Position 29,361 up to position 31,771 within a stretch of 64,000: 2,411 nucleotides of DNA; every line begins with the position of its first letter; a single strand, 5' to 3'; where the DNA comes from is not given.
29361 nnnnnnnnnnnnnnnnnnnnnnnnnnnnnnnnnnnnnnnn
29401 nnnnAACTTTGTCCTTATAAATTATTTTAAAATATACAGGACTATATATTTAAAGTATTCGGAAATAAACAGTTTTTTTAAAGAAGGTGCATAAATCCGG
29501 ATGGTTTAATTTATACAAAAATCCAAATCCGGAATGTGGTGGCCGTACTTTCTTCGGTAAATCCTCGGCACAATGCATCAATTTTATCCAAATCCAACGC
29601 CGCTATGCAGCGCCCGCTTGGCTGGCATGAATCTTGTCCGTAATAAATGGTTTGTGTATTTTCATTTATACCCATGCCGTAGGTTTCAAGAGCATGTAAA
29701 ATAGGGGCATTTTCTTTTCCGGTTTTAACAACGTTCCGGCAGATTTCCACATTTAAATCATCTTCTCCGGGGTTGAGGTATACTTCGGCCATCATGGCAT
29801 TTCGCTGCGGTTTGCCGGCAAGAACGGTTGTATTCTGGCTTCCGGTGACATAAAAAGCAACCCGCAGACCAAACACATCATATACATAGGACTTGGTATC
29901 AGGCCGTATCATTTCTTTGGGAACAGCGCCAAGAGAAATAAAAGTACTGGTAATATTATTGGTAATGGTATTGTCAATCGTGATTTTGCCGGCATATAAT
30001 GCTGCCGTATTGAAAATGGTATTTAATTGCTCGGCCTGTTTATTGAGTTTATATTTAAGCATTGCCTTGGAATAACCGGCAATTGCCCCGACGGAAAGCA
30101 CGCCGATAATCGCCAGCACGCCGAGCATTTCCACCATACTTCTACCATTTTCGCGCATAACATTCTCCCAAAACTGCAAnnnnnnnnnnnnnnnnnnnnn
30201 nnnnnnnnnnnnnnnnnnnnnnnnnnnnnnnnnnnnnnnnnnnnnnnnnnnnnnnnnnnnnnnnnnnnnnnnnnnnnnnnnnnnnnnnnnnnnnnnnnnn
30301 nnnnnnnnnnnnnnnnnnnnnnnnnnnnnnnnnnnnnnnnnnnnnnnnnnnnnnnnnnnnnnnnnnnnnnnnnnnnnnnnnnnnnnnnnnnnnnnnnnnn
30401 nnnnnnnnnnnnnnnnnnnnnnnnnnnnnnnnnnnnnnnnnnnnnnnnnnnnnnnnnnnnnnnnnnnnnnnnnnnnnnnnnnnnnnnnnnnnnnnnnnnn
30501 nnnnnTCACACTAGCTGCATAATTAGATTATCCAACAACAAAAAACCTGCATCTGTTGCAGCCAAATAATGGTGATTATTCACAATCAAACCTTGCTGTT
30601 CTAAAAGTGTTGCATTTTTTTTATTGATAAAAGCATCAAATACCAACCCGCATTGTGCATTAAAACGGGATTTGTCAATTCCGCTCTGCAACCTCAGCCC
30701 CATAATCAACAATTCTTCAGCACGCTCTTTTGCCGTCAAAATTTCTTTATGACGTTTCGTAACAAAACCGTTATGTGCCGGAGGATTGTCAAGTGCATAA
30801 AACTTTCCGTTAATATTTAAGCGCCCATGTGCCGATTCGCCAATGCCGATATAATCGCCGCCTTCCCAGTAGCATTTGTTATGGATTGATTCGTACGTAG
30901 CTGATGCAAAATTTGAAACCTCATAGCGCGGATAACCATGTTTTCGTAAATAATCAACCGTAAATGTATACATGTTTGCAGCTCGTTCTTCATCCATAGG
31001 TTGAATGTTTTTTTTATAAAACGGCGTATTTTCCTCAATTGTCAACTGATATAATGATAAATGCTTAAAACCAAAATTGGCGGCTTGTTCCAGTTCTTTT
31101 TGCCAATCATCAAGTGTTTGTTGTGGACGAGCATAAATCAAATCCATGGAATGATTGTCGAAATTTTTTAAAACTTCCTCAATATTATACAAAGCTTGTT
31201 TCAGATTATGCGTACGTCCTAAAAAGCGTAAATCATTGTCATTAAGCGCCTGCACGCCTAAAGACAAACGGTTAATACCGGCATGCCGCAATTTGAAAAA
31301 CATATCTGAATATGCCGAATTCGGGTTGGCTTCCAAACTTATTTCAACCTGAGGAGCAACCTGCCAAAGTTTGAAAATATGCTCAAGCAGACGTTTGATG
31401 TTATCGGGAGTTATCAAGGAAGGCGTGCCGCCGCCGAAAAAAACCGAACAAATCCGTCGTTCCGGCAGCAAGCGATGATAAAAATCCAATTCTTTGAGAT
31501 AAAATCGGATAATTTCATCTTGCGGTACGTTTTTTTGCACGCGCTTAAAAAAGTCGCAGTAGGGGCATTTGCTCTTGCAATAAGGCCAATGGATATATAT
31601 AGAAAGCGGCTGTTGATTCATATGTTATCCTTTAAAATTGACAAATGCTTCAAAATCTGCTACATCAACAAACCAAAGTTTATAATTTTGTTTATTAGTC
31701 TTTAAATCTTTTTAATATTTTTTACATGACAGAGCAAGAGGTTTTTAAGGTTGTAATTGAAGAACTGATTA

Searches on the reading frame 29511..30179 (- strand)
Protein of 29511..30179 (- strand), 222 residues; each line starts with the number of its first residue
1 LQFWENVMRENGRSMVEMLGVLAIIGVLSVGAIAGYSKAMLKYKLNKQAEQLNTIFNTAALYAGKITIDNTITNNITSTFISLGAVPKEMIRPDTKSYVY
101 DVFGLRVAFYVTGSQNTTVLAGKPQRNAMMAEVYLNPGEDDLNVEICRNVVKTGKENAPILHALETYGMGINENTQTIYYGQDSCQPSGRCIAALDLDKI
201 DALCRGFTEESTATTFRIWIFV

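Call 8: search_protein_families(library=pfam, proteins=[window:29511-30179:-], max_evalue=1)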
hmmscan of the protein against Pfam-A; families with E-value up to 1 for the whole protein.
window:29511-30179:- (222 aa): 1 family
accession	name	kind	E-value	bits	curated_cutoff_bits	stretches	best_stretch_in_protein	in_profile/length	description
PF07963.17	N_methyl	-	0.022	14.8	21.2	1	12-33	6-27/27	Prokaryotic N-terminal methylation motif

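Call 37: search_protein_families(library=ncbifam, proteins=[window:29511-30179:-], max_evalue=1)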
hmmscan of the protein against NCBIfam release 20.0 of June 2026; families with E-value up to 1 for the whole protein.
window:29511-30179:- (222 aa): 6 families
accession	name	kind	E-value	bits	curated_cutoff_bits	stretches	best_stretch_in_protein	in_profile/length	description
TIGR01708.2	typeII_sec_gspH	equivalog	0.0012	18.8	80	1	11-61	2-52/169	type II secretion system minor pseudopilin GspH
TIGR02596.1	TIGR02596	subfamily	0.0048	17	70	1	15-65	3-53/196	Verru_Chthon cassette protein D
NF007800.0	PRK10506.1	equivalog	0.016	15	158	1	7-58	5-56/163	prepilin peptidase-dependent protein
NF041775.1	typeIV_PilA_Myxo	equivalog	0.084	12.8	400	1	9-56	9-56/214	type IV pilin protein PilA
NF007660.0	PRK10332.1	equivalog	0.1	13.1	86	1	7-62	5-61/107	prepilin-type N-terminal cleavage/methylation domain-containing protein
NF047827.1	T3SSXpsH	equivalog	0.16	11.8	160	1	12-54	2-44/145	type II secretion system protein XpsH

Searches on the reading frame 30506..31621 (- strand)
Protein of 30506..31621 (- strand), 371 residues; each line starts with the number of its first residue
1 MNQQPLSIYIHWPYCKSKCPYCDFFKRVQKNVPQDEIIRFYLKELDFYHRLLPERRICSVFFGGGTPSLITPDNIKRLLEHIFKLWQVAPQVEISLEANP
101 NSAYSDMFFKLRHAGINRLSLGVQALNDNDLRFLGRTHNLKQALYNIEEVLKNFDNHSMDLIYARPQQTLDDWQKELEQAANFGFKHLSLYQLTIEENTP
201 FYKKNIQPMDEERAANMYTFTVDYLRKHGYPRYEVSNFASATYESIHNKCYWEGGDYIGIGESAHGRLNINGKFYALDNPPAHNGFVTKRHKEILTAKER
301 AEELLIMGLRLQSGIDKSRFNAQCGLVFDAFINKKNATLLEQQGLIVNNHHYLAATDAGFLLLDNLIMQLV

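Call 31: search_protein_families(library=pfam, proteins=[window:30506-31621:-], max_evalue=0.001)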
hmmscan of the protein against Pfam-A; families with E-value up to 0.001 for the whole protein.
window:30506-31621:- (371 aa): 2 families
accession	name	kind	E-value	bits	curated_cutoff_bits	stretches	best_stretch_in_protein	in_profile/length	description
PF04055.27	Radical_SAM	-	9.7e-18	65.3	29.5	1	9-178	1-164/166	Radical SAM superfamily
PF06969.22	HemN_C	-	1.3e-15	57.7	24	1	295-362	1-67/67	HemN C-terminal domain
